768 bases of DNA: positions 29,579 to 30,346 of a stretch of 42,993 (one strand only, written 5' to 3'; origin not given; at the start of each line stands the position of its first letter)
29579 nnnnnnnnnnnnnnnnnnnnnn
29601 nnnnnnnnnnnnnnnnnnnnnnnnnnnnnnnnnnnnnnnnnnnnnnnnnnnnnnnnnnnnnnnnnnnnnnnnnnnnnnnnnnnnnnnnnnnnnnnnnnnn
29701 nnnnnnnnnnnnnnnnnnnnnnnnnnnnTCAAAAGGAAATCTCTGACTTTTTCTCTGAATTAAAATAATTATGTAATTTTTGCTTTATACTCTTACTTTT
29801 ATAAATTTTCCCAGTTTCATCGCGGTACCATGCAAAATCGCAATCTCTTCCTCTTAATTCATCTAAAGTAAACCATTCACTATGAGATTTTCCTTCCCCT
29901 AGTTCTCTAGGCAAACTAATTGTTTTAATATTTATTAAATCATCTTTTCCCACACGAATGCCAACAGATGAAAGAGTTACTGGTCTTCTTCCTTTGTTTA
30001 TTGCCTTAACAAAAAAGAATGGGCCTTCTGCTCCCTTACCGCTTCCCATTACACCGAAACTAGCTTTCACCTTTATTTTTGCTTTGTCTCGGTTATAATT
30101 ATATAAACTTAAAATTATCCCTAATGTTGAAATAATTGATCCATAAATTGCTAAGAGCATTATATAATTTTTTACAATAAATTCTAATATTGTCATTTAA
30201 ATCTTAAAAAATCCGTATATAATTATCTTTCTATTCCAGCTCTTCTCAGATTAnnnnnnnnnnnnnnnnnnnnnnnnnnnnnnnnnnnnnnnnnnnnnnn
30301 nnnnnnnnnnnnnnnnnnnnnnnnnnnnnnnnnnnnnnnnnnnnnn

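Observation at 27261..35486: Type III R-M operon extended by a membrane protein and a large FokI-like nuclease: candidate undescribed composite defence module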

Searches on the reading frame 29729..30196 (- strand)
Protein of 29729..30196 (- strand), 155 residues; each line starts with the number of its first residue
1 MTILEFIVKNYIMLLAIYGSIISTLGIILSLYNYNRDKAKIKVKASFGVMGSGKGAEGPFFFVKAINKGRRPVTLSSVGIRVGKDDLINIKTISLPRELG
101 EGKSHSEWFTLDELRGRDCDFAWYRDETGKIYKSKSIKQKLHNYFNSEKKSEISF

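Call 5: search_protein_families(library=pfam, proteins=[window:29729-30196:-], max_evalue=0.01)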
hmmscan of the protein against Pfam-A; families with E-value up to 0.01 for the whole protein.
window:29729-30196:- (155 aa): 1 family
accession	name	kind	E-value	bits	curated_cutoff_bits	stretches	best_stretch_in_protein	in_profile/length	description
PF23222.1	RRM_PARP14_1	-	0.0064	16.8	27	0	133-152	11-30/80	PAR14-like, first RRM domain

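Call 6: search_protein_families(library=padloc, proteins=[window:29729-30196:-], max_evalue=0.01)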
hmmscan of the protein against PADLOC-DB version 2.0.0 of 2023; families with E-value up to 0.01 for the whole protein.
window:29729-30196:- (155 aa): 0 families

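Call 7: search_protein_families(library=ncbifam, proteins=[window:29729-30196:-], max_evalue=0.1)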
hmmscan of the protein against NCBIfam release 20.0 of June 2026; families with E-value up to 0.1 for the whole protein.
window:29729-30196:- (155 aa): 0 families

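Call 9: search_protein_families(library=phrogs, proteins=[window:29729-30196:-], max_evalue=0.1)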
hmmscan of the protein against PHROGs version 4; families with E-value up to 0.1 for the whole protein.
window:29729-30196:- (155 aa): 0 families

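Call 33: find_homologous_proteins(query=A2, max_evalue=0.01)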
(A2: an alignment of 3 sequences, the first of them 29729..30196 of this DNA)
Query A2 (3 sequences) (155 aa, profile of the alignment): 113 proteins with E <= 0.01 among 614 candidates.
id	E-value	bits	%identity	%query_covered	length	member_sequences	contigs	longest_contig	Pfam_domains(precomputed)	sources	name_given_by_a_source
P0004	4.6e-92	324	47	95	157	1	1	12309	-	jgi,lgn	jgi:hypothetical protein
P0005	5.2e-80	285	100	100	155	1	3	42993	-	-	-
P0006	1.9e-76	273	48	97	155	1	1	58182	-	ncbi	-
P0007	2.7e-76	272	48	93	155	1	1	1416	-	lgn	-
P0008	3.4e-75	269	47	95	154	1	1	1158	-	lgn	-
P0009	2.3e-73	263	49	94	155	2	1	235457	-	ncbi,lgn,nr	ncbi:MAG: hypothetical protein Q7S27_00705 [Nanoarchaeota archaeon]|nr:hypothetical protein [Nanoarc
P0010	1.3e-72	261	53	97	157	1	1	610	-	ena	-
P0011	3.4e-71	256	62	96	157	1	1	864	-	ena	-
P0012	6.1e-71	255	54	98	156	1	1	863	-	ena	-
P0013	8.8e-71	255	83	96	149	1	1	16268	-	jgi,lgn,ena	-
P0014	4.2e-70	252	47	99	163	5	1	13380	-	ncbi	-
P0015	7.0e-70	252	47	95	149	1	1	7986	-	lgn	-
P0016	7.7e-70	251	51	97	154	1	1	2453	-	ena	-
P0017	2.1e-68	247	45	99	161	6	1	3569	-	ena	-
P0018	8.7e-68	245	45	97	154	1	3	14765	-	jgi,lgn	jgi:hypothetical protein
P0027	2.3e-64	234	68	87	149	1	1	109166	-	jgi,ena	-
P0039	4.9e-60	220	64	98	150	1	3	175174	-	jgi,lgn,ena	-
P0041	6.7e-60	219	48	95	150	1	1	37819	-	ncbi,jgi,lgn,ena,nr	ncbi:MAG: hypothetical protein KKB79_02140 [Nanoarchaeota archaeon]|nr:hypothetical protein [Nanoarc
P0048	6.5e-59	216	65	97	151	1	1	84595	-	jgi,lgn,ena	-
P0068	1.8e-55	205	45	88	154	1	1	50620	-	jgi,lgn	jgi:hypothetical protein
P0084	1.3e-52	195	61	90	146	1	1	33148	-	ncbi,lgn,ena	-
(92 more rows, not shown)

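Call 34: find_encoding_contigs(protein=P0013, flank=8000, max_places=3)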
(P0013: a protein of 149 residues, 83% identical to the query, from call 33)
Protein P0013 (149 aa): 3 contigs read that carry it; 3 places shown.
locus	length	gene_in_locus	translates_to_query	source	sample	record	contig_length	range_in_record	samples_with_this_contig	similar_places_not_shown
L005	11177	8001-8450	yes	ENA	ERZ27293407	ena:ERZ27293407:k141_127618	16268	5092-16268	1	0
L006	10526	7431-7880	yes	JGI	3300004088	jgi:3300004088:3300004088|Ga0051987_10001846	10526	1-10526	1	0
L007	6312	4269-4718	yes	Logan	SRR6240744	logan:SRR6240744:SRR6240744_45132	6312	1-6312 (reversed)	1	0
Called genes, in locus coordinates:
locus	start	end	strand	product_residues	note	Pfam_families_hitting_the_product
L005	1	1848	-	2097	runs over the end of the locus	PF03534:SpvB (weak), PF05593:RHS_repeat (faint), PF01839:FG-GAP (faint), PF13517:FG-GAP_3 (weak), PF12256:TcdB_toxin_midN, PF25023:TEN_YD-shell (weak)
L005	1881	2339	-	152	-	-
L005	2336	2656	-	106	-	-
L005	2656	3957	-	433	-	-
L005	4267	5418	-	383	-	PF13412:HTH_24 (faint)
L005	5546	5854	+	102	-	-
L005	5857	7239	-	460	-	-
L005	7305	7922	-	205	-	-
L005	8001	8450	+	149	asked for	-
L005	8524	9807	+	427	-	-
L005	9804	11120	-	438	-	PF00589:Phage_integrase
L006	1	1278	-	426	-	?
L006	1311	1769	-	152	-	-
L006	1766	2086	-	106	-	-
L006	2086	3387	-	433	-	-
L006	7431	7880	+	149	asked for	-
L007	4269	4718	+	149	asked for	-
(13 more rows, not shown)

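Call 35: find_encoding_contigs(protein=P0027, flank=8000, max_places=3)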
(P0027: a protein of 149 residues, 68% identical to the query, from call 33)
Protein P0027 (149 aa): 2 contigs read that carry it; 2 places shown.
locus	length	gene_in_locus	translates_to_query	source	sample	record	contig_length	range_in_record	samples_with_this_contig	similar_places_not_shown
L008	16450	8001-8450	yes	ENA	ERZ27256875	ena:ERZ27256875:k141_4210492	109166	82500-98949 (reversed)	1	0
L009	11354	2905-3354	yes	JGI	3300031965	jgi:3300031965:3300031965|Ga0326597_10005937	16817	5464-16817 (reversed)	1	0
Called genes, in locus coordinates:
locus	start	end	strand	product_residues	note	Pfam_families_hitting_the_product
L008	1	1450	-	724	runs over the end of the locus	PF04851:ResIII (weak), PF13307:Helicase_C_2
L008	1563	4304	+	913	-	PF04313:HSDR_N (faint), PF00270:DEAD, PF04851:ResIII, PF18766:SWI2_SNF2, PF00271:Helicase_C (weak), PF08463:EcoEI_R_C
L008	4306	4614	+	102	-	-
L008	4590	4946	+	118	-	PF10049:DUF2283 (weak)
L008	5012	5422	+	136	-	-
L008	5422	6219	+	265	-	-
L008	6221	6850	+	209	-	-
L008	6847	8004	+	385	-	PF01420:Methylase_S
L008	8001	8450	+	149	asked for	-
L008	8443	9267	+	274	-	-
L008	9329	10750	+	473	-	PF04326:SLFN_AlbA_2, PF13749:HATPase_c_4, PF13412:HTH_24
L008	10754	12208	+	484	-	PF12161:HsdM_N, PF02384:N6_Mtase, PF01170:UPF0020, PF20473:MmeI_Mtase (faint), PF07669:Eco57I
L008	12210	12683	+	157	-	-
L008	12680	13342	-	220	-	PF20582:UPF0758_N, PF04002:RadC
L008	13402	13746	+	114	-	-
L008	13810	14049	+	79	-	PF18929:DUF5678 (weak)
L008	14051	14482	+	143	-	PF13650:Asp_protease_2 (weak)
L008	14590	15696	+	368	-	PF02661:Fic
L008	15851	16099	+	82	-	-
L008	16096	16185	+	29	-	-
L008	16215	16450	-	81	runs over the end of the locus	-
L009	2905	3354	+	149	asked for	-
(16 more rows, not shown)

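Call 36: find_encoding_contigs(protein=P0039, flank=8000, max_places=3)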
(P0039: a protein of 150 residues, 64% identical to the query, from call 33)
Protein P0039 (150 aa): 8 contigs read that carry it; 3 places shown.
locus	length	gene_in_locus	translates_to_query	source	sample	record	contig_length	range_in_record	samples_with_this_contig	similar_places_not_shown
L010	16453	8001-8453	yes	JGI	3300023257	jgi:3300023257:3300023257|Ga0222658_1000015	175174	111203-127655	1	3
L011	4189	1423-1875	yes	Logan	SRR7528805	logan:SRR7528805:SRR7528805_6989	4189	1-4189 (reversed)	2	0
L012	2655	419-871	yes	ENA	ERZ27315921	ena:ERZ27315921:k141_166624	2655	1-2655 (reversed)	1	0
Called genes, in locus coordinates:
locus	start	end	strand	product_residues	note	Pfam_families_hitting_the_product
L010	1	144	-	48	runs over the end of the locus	-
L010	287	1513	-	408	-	-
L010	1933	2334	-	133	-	-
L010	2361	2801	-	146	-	-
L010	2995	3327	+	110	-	-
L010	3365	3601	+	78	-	PF13392:HNH_3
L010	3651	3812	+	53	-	-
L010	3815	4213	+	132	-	-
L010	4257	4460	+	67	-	-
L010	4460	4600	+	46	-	-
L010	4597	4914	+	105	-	-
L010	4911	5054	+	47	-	-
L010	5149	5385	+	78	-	-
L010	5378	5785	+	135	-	-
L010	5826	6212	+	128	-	-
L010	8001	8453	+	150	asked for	-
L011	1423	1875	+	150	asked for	-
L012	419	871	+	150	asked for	-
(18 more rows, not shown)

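Call 40: find_encoding_contigs(protein=P0009, flank=8000, max_places=2)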
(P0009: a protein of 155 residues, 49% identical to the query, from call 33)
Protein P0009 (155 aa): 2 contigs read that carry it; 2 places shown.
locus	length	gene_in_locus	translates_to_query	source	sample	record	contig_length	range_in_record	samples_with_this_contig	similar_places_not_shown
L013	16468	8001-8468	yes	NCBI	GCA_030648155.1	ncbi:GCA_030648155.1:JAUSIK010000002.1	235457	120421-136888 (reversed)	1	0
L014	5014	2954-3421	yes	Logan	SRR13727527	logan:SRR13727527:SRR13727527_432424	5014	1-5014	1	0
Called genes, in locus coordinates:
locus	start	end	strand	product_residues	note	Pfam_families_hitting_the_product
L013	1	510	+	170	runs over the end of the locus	PF00239:Resolvase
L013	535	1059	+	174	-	-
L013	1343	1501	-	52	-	-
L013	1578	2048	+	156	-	PF20815:GIY_YIG_2 (weak)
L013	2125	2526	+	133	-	-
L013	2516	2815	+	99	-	-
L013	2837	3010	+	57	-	-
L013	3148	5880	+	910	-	PF00270:DEAD (weak), PF04851:ResIII, PF18766:SWI2_SNF2, PF08463:EcoEI_R_C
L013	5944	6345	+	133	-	-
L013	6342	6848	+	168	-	-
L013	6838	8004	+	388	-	PF01420:Methylase_S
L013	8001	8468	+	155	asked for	-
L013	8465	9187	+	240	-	-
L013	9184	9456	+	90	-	-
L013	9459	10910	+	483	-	PF12161:HsdM_N, PF02384:N6_Mtase, PF01170:UPF0020, PF20473:MmeI_Mtase (faint), PF07669:Eco57I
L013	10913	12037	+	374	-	-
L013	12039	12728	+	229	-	PF02517:Rce1-like (faint)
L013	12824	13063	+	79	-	-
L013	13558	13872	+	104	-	-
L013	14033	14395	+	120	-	PF09966:DUF2200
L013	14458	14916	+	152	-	PF01909:NTP_transf_2, PF18765:Polbeta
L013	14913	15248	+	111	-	PF01934:HepT-like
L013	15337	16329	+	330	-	-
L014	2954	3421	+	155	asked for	-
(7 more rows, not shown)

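Call 41: find_encoding_contigs(protein=P0048, flank=8000, max_places=2)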
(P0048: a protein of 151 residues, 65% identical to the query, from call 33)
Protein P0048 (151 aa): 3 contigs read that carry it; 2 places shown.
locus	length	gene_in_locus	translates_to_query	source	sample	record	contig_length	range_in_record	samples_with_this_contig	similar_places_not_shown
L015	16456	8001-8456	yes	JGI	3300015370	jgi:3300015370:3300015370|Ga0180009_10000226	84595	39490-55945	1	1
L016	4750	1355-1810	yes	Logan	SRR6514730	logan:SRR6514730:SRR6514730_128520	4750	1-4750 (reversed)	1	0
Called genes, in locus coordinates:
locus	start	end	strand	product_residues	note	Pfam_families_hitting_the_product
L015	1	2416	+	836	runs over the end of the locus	PF13750:Big_3_3 (faint), PF19077:Big_13 (faint)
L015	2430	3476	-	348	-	PF01047:MarR (faint), PF13404:HTH_AsnC-type (faint), PF13412:HTH_24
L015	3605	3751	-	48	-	-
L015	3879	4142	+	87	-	-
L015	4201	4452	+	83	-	-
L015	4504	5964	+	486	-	PF11074:DUF2779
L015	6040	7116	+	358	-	PF01939:NucS_C (weak), PF14088:DUF4268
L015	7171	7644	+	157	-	-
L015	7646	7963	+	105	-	-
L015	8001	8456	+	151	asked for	-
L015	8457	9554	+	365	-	-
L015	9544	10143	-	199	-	-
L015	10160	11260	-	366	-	PF00145:DNA_methylase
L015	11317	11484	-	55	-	-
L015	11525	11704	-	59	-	-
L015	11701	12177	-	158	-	-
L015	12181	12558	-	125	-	-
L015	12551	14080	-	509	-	-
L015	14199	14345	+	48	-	-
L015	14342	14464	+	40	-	-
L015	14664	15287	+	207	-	PF01569:PAP2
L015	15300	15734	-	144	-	-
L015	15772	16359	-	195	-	PF00160:Pro_isomerase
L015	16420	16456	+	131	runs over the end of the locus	-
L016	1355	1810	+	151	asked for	-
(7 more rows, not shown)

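Call 78: find_encoding_contigs(protein=P0006, flank=7000, max_places=1)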
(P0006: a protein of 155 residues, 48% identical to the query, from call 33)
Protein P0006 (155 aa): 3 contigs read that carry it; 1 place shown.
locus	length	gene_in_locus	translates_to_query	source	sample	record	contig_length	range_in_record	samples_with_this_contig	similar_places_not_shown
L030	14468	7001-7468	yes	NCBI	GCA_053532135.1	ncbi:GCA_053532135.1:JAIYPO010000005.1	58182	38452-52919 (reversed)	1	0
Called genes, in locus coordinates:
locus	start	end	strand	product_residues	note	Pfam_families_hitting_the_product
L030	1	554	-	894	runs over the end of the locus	PF18911:PKD_4, PF00801:PKD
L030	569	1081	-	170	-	PF01994:Trm56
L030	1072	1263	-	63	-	PF00856:SET (weak)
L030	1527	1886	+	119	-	-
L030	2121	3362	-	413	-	PF01637:ATPase_2 (faint), PF13173:AAA_14, PF13635:DUF4143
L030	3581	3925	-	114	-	PF02452:PemK_toxin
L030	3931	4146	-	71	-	PF24434:DUF7557 (weak)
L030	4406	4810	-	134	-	PF10130:PIN_2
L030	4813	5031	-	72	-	PF26688:RHH_12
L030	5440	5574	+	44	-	-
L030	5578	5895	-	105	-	-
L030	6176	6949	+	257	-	-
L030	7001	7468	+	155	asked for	-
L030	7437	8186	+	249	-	PF05168:HEPN (faint)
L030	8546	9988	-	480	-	PF00478:IMPDH, PF00571:CBS, PF03060:NMO, PF01070:FMN_dh (weak), PF01180:DHO_dh (faint)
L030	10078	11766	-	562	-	PF00999:Na_H_Exchanger, PF02254:TrkA_N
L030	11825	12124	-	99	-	PF01918:Alba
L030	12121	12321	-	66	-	PF00833:Ribosomal_S17e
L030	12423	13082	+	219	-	-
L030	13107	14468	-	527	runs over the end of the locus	PF12698:ABC2_membrane_3, PF01061:ABC2_membrane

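Call 79: find_encoding_contigs(protein=P0041, flank=7000, max_places=1)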
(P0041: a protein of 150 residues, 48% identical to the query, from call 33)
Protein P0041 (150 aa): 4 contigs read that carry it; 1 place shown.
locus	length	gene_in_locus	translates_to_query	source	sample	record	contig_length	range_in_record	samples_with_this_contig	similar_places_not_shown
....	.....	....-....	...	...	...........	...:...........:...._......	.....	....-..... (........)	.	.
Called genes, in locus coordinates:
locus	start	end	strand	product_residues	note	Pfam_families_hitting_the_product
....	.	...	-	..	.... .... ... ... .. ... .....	-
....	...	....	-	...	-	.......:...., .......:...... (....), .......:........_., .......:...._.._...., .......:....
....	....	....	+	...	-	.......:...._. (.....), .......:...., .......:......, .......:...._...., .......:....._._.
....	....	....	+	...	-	-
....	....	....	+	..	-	-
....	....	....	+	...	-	-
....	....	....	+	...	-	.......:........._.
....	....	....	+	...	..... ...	-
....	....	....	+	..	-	-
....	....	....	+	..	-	-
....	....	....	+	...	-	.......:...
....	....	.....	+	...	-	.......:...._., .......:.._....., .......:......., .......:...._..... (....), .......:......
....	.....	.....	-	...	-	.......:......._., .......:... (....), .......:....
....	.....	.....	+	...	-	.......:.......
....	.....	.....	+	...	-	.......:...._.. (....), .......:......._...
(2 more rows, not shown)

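Call 80: find_encoding_contigs(protein=P0068, flank=7000, max_places=1)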
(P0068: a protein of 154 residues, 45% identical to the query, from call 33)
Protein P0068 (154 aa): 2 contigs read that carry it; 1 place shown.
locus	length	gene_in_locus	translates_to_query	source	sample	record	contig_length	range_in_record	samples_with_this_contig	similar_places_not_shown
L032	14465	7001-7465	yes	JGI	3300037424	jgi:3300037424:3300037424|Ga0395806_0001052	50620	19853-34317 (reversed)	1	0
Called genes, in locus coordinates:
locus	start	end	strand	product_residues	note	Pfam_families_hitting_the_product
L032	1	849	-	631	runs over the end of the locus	PF01261:AP_endonuc_2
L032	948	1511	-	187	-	-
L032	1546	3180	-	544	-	-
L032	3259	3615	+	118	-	-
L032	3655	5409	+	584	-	PF00749:tRNA-synt_1c, PF03950:tRNA-synt_1c_C, PF20974:tRNA-synt_1c_C2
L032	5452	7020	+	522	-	PF01555:N6_N4_Mtase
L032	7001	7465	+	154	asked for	-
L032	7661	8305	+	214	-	PF01936:NYN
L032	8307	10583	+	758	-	PF04851:ResIII, PF00270:DEAD (faint)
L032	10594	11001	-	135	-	PF13187:Fer4_9 (faint), PF00037:Fer4 (faint), PF13183:Fer4_8, PF13237:Fer4_10 (weak), PF12838:Fer4_7 (weak), PF13534:Fer4_17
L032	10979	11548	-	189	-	PF01936:NYN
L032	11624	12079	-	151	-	PF00293:NUDIX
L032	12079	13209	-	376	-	PF01565:FAD_binding_4, PF02913:FAD-oxidase_C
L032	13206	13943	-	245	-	PF02754:CCG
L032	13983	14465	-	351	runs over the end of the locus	-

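Call 81: find_encoding_contigs(protein=P0084, flank=7000, max_places=1)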
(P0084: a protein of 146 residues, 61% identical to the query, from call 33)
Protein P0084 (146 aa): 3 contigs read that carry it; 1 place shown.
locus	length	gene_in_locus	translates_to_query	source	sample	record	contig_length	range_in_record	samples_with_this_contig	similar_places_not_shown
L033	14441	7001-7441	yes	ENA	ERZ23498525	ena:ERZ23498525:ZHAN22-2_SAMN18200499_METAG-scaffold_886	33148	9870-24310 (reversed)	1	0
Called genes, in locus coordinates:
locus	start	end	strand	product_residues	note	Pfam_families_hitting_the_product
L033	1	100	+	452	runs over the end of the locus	PF02878:PGM_PMM_I, PF02879:PGM_PMM_II, PF02880:PGM_PMM_III, PF00408:PGM_PMM_IV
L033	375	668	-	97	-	-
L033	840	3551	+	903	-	PF00270:DEAD (weak), PF04851:ResIII, PF18766:SWI2_SNF2, PF00271:Helicase_C (weak), PF08463:EcoEI_R_C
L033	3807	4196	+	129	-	-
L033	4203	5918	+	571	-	PF04471:Mrr_cat, PF25063:ARM_TT21_C (faint), PF14559:TPR_19 (faint), PF12569:NatA_aux_su (faint), PF25062:ARM_TT21_N (weak), PF00515:TPR_1 (faint), PF07719:TPR_2 (faint), PF12895:ANAPC3 (faint), +8 more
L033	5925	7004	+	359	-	PF01420:Methylase_S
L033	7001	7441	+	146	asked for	-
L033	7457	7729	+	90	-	-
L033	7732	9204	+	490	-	PF12161:HsdM_N, PF02384:N6_Mtase, PF01170:UPF0020, PF07669:Eco57I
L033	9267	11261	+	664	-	PF03030:H_PPase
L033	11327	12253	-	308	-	PF01791:DeoC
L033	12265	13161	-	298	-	PF00316:FBPase, PF18913:FBPase_C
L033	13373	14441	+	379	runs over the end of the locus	PF07690:MFS_1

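Call 84: search_solved_structures(query=A6, max_evalue=10, show_alignments=2)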
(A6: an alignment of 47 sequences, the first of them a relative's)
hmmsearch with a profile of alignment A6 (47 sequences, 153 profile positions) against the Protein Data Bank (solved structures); distinct sequences matched with E-value up to 10: 3.
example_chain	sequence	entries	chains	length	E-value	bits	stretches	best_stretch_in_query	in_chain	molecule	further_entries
4b9p_A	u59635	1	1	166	0.033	17.1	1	40-87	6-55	TYPE 3A CELLULOSE-BINDING DOMAIN PROTEIN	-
4b97_A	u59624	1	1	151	0.34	13.8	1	41-80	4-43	CELLULOSE BINDING DOMAIN-CONTAINING PROTEIN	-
7b5h_AD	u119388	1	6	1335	1.3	12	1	75-130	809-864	All3315 protein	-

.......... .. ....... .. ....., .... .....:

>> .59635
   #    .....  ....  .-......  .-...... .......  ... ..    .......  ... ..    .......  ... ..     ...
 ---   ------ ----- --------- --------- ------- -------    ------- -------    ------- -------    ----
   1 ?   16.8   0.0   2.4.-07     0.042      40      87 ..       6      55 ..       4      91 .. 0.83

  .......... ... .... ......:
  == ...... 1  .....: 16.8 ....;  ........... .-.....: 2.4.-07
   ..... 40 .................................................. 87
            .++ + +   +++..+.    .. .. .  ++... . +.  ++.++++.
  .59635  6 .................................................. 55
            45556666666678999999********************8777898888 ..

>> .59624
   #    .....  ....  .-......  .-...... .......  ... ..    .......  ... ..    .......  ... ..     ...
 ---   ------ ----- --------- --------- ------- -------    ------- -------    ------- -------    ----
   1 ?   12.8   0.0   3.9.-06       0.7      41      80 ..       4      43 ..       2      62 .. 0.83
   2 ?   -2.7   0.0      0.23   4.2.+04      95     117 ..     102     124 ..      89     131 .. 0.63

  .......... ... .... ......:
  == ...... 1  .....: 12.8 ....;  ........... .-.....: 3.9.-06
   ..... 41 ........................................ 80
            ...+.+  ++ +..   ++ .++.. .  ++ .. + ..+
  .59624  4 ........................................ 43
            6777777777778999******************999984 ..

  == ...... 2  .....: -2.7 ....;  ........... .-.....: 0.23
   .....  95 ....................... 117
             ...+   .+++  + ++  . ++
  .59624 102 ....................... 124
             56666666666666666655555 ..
